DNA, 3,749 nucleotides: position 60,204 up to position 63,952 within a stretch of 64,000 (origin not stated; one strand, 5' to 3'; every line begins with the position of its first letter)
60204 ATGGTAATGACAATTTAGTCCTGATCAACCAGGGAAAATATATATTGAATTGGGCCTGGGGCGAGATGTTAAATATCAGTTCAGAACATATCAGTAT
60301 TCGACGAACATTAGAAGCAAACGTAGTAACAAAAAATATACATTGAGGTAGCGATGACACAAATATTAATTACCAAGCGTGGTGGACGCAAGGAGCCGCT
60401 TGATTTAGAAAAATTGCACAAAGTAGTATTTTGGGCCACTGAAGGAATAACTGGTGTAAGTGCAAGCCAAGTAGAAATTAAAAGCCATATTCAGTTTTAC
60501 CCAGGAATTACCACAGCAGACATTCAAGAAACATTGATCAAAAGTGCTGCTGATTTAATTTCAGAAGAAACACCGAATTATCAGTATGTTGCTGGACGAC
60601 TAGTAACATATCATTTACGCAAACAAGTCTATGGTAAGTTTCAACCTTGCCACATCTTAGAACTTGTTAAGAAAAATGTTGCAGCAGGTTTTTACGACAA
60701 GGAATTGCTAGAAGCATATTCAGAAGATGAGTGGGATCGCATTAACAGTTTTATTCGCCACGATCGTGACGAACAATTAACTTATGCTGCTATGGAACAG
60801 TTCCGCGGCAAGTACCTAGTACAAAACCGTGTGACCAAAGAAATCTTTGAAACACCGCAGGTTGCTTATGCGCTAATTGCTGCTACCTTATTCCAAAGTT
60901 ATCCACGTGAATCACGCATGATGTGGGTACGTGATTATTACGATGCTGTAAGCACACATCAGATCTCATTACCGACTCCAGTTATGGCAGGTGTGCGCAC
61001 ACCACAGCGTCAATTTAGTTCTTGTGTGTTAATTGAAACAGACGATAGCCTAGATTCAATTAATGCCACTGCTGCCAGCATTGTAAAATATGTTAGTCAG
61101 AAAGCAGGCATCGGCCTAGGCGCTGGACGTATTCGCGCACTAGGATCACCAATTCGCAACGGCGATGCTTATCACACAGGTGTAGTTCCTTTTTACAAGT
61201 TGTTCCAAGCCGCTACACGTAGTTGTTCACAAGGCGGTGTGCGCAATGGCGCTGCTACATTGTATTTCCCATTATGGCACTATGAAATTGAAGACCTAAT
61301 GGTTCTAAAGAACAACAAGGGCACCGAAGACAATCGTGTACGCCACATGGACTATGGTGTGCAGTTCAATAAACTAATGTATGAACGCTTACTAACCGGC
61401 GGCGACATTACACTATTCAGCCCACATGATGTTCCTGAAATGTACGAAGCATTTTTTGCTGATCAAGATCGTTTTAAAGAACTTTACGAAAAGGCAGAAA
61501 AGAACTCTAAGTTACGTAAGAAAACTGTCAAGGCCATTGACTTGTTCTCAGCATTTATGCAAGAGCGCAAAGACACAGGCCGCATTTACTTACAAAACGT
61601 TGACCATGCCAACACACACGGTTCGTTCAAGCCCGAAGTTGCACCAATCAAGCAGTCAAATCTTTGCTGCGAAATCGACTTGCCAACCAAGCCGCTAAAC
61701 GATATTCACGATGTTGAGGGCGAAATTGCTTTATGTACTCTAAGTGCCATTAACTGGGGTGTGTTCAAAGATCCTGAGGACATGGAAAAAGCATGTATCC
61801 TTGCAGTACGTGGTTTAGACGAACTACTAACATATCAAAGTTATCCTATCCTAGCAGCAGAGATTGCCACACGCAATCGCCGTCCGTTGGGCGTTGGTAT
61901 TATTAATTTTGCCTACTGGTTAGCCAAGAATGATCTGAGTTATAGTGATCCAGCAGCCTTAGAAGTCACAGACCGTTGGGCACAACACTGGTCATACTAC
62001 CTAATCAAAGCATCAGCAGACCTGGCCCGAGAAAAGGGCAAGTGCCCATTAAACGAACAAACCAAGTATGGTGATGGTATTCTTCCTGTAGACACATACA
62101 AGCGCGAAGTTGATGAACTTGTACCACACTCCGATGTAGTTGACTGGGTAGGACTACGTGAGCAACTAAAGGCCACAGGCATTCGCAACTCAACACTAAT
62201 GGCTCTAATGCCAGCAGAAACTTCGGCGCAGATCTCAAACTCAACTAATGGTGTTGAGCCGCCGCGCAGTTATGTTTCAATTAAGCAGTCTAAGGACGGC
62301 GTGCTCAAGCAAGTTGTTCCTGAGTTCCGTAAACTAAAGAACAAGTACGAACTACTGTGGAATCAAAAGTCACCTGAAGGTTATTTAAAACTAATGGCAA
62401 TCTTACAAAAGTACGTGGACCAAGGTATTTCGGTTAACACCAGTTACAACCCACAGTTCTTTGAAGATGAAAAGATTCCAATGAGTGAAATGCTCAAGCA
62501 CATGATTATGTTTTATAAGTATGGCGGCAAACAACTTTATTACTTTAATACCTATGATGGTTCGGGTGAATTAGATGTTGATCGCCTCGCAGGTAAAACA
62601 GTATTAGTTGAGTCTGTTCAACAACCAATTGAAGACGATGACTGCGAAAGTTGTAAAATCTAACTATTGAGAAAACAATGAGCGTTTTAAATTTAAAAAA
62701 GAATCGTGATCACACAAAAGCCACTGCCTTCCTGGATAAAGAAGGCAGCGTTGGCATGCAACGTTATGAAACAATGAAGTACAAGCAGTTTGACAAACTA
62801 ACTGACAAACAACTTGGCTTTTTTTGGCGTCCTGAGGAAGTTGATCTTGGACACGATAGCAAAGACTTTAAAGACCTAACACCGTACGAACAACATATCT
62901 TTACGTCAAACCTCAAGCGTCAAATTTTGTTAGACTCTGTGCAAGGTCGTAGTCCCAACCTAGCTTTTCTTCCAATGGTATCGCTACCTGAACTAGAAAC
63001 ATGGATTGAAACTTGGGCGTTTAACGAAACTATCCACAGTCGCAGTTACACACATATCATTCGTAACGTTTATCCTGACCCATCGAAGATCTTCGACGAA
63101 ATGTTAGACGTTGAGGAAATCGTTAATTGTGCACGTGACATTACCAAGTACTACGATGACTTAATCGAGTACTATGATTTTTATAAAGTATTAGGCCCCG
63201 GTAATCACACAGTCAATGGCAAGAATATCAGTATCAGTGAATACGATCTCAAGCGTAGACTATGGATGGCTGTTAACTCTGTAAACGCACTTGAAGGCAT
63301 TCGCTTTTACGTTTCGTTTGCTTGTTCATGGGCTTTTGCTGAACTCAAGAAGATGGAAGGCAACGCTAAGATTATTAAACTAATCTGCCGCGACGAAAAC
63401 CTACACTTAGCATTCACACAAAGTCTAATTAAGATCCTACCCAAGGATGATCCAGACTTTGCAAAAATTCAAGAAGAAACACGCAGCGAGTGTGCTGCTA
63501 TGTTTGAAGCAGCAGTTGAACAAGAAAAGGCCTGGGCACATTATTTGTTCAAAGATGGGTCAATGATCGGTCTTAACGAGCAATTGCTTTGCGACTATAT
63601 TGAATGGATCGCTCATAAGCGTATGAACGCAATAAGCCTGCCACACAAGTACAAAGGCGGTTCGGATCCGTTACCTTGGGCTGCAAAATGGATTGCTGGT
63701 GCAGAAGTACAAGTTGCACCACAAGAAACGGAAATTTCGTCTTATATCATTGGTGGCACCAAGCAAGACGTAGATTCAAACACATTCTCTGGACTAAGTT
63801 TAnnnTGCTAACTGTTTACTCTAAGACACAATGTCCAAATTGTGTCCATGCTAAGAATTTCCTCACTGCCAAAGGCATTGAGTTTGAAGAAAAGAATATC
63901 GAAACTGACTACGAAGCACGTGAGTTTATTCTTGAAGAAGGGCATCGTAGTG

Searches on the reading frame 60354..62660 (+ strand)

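Call 13: search_protein_families(library=phrogs, proteins=[window:60354-62660:+], max_evalue=0.00001)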
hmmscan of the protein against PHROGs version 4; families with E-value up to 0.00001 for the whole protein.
window:60354-62660:+ (769 aa): 8 families
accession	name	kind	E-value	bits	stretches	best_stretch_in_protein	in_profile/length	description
phrog_84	-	DNA, RNA and nucleotide metabolism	0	1062.3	1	2-768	61-795/975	ribonucleoside-diphosphate reductase large subunit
phrog_3987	-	DNA, RNA and nucleotide metabolism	6.2e-180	599.7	1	1-472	1-462/467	ribonucleotide reductase large subunit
phrog_3844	-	moron, auxiliary metabolic gene and host takeover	7.4e-148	494.2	1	306-769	1-451/451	NrdA-like aerobic NDP reductase large subunit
phrog_36555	-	DNA, RNA and nucleotide metabolism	2.3e-60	204.3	1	597-769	2-172/172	ribonucleotide reductase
phrog_22953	-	DNA, RNA and nucleotide metabolism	1e-21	78.8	1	257-438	4-201/201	ribonucleotide reductase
phrog_6132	-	DNA, RNA and nucleotide metabolism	1.7e-20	74.7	1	109-295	107-289/530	ribonucleotide reductase large subunit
phrog_30939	-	DNA, RNA and nucleotide metabolism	2e-08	33.6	0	187-318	464-593/977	ribonucleotide reductase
phrog_12229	-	DNA, RNA and nucleotide metabolism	7.8e-07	28.9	1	166-301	24-155/577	ribonucleotide reductase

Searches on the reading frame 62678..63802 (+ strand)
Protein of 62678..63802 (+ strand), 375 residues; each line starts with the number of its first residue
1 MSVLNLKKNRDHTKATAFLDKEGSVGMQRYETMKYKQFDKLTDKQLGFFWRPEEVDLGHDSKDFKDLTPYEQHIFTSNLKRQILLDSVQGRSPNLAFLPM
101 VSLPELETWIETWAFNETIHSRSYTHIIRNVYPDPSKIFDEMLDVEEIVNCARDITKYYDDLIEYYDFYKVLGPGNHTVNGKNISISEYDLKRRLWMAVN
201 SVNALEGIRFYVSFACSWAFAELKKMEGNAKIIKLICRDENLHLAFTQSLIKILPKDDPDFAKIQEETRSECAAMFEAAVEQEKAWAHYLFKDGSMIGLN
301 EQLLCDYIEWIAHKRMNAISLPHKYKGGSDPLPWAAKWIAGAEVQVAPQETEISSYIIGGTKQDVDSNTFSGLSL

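Call 13: search_protein_families(library=phrogs, proteins=[window:62678-63802:+], max_evalue=0.00001)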
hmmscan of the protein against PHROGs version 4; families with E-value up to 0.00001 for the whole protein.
window:62678-63802:+ (375 aa): 4 families
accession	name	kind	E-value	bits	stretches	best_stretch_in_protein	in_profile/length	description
phrog_86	-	DNA, RNA and nucleotide metabolism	1.8e-141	473.3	1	1-373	44-401/504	ribonucleoside diphosphate reductase small subunit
phrog_10582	-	DNA, RNA and nucleotide metabolism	1.3e-65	222.1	1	2-216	4-232/255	ribonucleotide reductase class Ia beta subunit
phrog_8368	-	DNA, RNA and nucleotide metabolism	3.9e-44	151.4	1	226-370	1-149/156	aerobic NDP reductase small subunit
phrog_24856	-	DNA, RNA and nucleotide metabolism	1.9e-09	38.5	1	37-159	16-142/195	ribonucleotide reductase class Ia beta subunit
